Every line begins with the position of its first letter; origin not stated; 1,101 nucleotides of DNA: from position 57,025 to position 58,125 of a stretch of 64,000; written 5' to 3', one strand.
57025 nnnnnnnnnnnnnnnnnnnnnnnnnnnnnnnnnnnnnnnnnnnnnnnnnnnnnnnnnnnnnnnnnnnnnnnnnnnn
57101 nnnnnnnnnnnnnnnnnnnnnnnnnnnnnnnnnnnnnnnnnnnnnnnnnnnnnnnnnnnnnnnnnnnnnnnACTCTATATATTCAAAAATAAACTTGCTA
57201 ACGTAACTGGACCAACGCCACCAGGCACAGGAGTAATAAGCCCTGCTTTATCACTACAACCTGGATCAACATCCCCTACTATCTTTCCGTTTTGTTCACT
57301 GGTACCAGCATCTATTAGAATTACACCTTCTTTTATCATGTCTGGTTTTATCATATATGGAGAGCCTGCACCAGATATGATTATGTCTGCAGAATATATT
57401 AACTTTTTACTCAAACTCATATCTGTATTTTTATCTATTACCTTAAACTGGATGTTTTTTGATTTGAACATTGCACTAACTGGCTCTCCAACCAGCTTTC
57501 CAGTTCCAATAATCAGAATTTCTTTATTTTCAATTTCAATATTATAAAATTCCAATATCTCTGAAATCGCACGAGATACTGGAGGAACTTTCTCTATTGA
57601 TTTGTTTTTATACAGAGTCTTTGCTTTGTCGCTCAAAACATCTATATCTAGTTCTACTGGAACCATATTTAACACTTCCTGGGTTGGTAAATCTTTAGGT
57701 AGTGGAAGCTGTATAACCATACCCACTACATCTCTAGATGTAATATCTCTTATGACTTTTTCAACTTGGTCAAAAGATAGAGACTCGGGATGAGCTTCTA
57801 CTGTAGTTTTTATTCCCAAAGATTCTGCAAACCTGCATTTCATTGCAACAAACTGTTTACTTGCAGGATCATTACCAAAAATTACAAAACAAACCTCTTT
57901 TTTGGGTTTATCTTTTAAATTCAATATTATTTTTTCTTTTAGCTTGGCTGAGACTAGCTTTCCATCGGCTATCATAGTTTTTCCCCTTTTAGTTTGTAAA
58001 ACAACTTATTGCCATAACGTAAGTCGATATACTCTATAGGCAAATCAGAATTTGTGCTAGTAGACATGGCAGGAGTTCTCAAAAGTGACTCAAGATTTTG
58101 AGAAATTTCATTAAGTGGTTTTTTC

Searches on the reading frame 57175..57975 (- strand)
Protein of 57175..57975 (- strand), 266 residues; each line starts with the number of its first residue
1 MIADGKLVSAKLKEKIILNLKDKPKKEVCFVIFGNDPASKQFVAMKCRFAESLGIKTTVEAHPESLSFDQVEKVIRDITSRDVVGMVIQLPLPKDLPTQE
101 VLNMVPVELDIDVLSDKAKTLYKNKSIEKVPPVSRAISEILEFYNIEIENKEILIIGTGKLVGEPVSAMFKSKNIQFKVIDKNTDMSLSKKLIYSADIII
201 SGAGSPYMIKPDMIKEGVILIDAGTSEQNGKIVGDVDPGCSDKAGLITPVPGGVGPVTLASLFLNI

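Call 7: search_protein_families(library=pfam, proteins=[window:57175-57975:-])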
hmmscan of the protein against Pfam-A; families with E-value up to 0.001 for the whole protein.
window:57175-57975:- (266 aa): 2 families
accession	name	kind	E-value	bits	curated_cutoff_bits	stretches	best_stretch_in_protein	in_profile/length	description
PF02882.25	THF_DHG_CYH_C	-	1.4e-38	132.2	27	1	120-266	7-152/160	Tetrahydrofolate dehydrogenase/cyclohydrolase, NAD(P)-binding domain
PF00763.28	THF_DHG_CYH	-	6.1e-17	62.4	32.8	1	4-112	2-115/115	Tetrahydrofolate dehydrogenase/cyclohydrolase, catalytic domain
